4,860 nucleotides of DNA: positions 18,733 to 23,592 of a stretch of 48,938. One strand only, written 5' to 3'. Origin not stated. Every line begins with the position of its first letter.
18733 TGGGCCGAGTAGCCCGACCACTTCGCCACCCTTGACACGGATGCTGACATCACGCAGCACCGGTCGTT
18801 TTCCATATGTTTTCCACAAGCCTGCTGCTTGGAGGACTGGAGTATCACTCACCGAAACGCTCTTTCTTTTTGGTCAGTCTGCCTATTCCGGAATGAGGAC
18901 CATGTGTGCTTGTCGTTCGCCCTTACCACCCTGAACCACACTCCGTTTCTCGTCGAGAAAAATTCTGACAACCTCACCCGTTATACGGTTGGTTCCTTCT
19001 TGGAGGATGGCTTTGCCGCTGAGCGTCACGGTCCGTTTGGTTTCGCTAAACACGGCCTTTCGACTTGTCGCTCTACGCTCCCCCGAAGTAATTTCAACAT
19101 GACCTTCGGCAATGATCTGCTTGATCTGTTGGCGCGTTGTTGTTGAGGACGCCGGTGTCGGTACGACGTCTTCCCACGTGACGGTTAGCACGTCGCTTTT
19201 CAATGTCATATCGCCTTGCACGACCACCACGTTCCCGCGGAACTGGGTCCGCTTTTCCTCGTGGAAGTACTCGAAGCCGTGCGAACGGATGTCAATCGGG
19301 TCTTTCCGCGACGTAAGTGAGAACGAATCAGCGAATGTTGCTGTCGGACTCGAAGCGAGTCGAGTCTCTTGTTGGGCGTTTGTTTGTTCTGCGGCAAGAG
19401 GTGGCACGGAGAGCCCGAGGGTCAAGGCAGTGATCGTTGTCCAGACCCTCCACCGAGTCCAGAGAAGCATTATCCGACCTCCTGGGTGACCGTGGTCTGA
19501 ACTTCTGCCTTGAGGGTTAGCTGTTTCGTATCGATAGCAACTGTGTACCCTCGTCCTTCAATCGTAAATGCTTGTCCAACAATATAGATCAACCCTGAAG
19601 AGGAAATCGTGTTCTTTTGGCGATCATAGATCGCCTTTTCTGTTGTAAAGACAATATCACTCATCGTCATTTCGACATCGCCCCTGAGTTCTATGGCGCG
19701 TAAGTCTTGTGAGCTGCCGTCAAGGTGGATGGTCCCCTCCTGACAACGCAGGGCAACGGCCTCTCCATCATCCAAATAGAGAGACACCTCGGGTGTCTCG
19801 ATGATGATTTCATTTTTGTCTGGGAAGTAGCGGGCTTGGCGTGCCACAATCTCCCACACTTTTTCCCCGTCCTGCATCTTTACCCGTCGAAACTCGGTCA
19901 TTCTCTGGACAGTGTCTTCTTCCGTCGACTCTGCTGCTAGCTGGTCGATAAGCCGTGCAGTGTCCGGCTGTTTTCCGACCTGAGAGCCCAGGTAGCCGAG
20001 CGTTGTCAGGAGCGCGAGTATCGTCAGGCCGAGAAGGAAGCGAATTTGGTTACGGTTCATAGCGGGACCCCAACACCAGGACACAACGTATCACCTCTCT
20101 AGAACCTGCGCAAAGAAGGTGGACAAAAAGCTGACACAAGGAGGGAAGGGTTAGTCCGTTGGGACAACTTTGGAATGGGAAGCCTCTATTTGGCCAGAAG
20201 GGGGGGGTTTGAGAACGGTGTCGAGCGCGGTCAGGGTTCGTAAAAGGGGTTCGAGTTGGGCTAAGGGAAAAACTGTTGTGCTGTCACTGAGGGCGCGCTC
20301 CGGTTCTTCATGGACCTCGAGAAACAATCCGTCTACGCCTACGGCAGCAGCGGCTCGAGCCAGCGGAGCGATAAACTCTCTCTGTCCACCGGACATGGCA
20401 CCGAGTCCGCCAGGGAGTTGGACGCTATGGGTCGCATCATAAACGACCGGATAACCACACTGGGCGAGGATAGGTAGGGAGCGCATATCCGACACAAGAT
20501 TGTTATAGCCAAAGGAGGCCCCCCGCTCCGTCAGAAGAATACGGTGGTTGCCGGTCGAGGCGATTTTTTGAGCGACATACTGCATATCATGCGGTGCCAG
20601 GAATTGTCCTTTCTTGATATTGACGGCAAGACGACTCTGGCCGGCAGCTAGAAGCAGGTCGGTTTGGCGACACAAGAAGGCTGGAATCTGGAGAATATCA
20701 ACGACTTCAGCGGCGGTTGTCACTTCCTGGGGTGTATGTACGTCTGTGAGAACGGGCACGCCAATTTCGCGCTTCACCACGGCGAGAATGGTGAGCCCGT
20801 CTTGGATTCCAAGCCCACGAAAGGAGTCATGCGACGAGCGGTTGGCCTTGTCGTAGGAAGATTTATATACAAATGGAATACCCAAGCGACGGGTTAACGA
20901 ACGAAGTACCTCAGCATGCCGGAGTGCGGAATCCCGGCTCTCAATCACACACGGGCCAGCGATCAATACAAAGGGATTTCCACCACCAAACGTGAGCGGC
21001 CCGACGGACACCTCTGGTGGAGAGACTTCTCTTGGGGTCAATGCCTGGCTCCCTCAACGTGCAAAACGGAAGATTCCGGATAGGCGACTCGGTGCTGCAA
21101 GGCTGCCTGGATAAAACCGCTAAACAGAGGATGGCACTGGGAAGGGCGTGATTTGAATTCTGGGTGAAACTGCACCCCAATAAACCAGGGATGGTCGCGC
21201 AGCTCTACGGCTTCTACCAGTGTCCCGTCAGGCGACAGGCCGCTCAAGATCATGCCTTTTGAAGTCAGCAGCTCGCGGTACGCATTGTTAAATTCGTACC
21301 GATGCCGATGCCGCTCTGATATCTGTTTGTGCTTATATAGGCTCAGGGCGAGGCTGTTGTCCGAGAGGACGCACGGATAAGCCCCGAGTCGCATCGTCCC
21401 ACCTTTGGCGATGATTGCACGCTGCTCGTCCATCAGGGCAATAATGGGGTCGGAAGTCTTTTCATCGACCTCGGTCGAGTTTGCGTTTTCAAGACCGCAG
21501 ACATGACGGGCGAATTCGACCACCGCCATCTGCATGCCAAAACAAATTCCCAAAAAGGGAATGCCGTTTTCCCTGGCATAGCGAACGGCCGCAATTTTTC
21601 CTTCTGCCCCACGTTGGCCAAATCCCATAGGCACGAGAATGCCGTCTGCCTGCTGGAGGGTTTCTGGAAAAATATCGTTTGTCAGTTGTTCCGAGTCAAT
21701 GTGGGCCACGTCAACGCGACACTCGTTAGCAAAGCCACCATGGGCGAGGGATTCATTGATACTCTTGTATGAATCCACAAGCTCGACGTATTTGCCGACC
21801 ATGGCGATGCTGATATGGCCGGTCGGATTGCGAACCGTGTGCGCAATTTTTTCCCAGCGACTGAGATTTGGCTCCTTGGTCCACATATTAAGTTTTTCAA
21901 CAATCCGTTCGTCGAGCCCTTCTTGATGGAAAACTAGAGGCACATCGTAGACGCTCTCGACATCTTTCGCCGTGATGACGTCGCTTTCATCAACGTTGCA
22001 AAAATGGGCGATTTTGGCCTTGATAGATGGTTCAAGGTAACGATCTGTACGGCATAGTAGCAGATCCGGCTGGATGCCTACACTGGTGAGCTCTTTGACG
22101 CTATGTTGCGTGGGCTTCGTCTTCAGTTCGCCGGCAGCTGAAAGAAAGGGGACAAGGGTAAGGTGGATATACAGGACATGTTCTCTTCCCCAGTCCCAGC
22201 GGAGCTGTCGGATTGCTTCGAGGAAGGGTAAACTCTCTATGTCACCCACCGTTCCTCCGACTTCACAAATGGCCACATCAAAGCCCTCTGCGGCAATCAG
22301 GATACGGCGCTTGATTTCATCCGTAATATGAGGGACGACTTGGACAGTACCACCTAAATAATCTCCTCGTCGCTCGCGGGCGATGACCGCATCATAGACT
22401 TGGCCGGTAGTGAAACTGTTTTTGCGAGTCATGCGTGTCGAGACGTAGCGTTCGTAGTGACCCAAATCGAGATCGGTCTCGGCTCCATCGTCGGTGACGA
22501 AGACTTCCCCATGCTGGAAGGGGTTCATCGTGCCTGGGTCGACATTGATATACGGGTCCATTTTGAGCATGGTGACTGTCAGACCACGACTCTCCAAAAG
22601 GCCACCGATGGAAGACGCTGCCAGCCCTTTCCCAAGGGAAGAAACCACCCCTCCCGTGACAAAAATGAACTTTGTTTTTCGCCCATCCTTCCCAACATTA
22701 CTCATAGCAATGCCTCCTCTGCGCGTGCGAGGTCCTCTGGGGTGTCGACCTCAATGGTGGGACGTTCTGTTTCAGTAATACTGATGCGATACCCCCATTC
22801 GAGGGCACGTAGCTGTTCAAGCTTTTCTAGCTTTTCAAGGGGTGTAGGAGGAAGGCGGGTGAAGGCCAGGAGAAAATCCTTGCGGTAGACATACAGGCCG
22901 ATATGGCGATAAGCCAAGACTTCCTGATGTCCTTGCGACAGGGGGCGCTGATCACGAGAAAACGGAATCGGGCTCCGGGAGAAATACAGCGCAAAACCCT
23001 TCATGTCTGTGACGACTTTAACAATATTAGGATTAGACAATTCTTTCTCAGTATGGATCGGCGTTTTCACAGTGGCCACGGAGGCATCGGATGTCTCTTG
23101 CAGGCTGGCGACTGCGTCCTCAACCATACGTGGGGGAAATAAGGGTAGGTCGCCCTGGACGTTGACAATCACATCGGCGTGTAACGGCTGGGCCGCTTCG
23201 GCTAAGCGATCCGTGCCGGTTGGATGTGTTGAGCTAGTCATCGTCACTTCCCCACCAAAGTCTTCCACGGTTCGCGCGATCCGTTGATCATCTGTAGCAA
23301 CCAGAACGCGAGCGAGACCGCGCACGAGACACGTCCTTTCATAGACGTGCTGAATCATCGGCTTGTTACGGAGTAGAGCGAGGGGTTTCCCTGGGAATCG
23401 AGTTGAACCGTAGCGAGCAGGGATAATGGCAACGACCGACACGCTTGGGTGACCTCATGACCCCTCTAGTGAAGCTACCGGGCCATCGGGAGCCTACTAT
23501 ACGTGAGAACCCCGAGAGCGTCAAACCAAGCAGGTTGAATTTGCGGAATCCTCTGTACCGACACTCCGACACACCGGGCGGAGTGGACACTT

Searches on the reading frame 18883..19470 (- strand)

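Call 76: search_protein_families(library=pfam, proteins=[window:18883-19470:-], max_evalue=0.00001)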
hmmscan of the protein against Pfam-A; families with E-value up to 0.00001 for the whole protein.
window:18883-19470:- (195 aa): 1 family
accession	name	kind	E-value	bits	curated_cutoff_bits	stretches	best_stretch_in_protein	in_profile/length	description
PF03968.19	LptD_N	-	1.9e-18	67.2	20.4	1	61-175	2-112/113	LptA/(LptD N-terminal domain) LPS transport protein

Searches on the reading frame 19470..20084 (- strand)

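Call 76: search_protein_families(library=pfam, proteins=[window:19470-20084:-], max_evalue=0.00001)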
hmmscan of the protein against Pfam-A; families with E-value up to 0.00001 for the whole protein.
window:19470-20084:- (204 aa): 1 family
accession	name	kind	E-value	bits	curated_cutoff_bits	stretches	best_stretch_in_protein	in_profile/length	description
PF06835.18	LptC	-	4.3e-16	59.4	21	1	23-198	4-173/175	Lipopolysaccharide-assembly, LptC-related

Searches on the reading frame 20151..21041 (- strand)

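Call 76: search_protein_families(library=pfam, proteins=[window:20151-21041:-], max_evalue=0.00001)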
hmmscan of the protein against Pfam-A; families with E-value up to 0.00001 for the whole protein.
window:20151-21041:- (296 aa): 1 family
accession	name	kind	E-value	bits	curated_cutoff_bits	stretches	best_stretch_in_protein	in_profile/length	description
PF00793.26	DAHP_synth_1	-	7.8e-72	241.9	25.5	1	17-275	11-266/270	DAHP synthetase I family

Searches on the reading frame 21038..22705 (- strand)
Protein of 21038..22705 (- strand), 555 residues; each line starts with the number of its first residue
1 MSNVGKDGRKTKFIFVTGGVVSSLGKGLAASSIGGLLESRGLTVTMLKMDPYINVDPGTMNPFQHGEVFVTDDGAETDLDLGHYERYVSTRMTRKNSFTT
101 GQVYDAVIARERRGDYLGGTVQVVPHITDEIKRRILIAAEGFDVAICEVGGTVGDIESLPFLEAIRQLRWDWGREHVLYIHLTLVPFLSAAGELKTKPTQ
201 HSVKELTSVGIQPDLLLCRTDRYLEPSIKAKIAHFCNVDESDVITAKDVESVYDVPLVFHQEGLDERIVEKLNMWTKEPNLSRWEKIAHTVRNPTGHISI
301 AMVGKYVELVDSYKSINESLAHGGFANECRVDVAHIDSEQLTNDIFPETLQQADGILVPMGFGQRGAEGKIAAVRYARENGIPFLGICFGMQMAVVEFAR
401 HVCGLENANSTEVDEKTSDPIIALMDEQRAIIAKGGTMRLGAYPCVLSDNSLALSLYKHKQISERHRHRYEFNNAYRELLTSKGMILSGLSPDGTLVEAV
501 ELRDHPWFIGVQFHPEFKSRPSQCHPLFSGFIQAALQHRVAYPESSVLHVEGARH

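Call 76: search_protein_families(library=pfam, proteins=[window:21038-22705:-], max_evalue=0.00001)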
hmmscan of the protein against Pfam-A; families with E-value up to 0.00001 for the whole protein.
window:21038-22705:- (555 aa): 3 families
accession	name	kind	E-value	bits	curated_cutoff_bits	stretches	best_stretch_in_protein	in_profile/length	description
PF06418.20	CTP_synth_N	-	2.8e-125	417.5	26.1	1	12-274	1-265/265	CTP synthase N-terminus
PF00117.34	GATase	-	1.7e-40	139.1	22.8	1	309-533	2-189/190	Glutamine amidotransferase class-I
PF07722.19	Peptidase_C26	-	2.4e-09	37.7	20.5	1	370-516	94-219/219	Peptidase C26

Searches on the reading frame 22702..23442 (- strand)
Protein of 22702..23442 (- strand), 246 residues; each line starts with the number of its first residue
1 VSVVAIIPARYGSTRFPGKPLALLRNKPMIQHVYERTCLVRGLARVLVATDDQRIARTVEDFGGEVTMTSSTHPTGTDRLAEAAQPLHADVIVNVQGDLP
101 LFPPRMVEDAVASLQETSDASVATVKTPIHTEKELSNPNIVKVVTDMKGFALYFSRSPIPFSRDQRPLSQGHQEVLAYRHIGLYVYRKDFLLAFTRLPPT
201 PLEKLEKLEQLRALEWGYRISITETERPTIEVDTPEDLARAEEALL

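Call 76: search_protein_families(library=pfam, proteins=[window:22702-23442:-], max_evalue=0.00001)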
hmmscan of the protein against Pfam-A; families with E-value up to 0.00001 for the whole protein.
window:22702-23442:- (246 aa): 2 families
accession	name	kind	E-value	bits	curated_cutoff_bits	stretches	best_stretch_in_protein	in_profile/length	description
PF02348.25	CTP_transf_3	-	1.3e-57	195.6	22.6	1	4-219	1-216/217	Cytidylyltransferase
PF12804.13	NTP_transf_3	-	1.7e-09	38.5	27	1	18-125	15-122/160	MobA-like NTP transferase domain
